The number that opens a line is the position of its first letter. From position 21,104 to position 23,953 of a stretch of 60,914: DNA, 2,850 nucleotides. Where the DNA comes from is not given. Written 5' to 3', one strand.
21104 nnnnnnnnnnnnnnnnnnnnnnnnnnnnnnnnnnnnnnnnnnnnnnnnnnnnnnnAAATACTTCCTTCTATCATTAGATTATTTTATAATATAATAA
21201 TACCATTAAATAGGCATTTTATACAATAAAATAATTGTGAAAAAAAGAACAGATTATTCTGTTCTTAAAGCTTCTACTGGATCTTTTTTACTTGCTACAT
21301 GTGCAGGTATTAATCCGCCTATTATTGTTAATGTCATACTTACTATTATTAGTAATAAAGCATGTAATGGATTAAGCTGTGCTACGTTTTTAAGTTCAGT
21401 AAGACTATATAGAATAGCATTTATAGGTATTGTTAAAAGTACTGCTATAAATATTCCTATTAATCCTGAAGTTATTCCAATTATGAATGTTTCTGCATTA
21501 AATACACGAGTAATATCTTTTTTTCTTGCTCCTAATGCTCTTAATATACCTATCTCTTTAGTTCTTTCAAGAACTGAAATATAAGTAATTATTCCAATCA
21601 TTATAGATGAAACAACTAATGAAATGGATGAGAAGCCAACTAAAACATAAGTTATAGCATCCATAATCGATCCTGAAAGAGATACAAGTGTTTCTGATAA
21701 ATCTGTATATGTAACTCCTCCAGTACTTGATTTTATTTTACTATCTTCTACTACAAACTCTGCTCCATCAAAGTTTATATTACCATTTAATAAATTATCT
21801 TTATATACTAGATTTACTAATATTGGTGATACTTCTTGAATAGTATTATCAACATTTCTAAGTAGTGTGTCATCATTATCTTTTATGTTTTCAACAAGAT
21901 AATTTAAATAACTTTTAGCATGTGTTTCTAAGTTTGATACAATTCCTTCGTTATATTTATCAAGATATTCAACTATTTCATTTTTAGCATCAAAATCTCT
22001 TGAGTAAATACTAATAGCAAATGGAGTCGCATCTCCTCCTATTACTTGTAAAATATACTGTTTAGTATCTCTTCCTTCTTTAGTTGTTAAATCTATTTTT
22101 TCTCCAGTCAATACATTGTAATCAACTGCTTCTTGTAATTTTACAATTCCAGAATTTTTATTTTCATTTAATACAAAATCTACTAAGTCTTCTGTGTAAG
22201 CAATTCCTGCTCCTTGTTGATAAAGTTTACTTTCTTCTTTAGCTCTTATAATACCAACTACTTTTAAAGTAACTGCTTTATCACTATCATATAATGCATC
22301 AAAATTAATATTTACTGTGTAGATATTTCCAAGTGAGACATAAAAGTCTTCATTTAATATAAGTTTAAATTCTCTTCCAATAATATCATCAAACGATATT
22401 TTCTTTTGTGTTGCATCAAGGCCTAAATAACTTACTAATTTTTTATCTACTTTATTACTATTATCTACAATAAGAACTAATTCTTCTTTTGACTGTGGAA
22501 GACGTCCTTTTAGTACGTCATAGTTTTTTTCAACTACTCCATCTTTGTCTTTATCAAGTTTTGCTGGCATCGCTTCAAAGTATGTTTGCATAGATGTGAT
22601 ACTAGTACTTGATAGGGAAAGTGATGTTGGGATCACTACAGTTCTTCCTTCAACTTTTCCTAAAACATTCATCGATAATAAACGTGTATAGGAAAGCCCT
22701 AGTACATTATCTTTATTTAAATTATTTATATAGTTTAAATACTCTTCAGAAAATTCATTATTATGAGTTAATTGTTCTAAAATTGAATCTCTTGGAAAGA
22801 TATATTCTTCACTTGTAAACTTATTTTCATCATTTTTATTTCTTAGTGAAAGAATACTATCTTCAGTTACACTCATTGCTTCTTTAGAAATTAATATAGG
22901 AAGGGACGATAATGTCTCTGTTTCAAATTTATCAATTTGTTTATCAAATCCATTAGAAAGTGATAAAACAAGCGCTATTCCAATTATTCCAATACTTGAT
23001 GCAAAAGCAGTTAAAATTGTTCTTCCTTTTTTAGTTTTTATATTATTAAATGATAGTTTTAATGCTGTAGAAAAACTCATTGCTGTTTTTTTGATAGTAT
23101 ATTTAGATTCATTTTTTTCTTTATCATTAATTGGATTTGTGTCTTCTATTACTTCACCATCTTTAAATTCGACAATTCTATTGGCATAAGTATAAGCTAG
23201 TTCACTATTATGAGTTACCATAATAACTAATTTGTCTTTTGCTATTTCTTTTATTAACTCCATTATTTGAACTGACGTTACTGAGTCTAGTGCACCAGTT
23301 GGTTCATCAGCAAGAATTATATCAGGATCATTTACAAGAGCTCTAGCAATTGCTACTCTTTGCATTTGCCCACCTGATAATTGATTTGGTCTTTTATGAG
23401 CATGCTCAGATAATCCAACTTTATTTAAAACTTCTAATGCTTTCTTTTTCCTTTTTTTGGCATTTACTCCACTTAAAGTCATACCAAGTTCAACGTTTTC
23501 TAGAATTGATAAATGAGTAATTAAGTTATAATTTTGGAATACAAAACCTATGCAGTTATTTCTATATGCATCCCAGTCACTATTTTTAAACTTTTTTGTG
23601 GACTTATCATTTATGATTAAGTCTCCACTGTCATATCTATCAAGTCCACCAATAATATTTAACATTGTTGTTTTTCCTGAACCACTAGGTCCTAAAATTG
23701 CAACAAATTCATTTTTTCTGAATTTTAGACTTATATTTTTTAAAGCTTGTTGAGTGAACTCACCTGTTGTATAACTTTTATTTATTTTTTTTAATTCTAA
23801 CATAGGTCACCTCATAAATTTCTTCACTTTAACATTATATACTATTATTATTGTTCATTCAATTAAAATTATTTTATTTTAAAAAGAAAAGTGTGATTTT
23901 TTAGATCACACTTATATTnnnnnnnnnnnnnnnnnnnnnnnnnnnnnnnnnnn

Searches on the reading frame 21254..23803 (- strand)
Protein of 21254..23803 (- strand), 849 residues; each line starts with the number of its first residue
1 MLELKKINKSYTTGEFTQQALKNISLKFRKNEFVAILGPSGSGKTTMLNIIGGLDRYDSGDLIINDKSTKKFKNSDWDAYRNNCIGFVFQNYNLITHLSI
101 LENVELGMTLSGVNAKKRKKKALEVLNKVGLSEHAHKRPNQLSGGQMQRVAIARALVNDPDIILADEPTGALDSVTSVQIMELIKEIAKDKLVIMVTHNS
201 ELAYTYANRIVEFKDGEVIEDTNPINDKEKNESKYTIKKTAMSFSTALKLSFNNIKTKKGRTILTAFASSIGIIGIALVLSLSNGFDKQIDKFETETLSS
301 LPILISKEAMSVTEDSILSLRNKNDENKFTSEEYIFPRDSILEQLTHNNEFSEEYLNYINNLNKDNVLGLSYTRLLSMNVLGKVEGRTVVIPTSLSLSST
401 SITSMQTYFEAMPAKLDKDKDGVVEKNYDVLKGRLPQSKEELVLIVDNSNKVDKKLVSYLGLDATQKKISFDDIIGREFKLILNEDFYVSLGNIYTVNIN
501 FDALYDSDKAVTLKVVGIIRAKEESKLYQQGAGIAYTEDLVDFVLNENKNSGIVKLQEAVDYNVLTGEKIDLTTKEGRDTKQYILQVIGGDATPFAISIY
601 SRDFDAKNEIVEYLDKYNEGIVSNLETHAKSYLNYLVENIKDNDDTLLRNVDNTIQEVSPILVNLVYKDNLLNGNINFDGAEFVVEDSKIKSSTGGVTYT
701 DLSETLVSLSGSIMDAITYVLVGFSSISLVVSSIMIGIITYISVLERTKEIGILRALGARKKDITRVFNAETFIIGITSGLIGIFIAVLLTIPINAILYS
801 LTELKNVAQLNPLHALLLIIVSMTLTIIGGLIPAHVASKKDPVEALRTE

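Call 5: search_protein_families(library=pfam, proteins=[window:21254-23803:-], max_evalue=0.001)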
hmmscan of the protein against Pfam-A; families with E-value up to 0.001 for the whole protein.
window:21254-23803:- (849 aa): 4 families
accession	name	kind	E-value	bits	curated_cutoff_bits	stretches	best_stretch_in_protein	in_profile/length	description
PF00005.33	ABC_tran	-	2e-34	119.6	25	1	21-169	1-136/137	ABC transporter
PF02687.27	FtsX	-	1.5e-18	67.4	25.5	1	724-842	3-120/120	FtsX-like permease C-terminal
PF02463.25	SMC_N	-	2.3e-07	30.9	40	1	22-204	16-203/220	RecF/RecN/SMC N terminal domain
PF04851.21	ResIII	-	0.00025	21.4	22.5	0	147-250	7-110/164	Type III restriction enzyme, res subunit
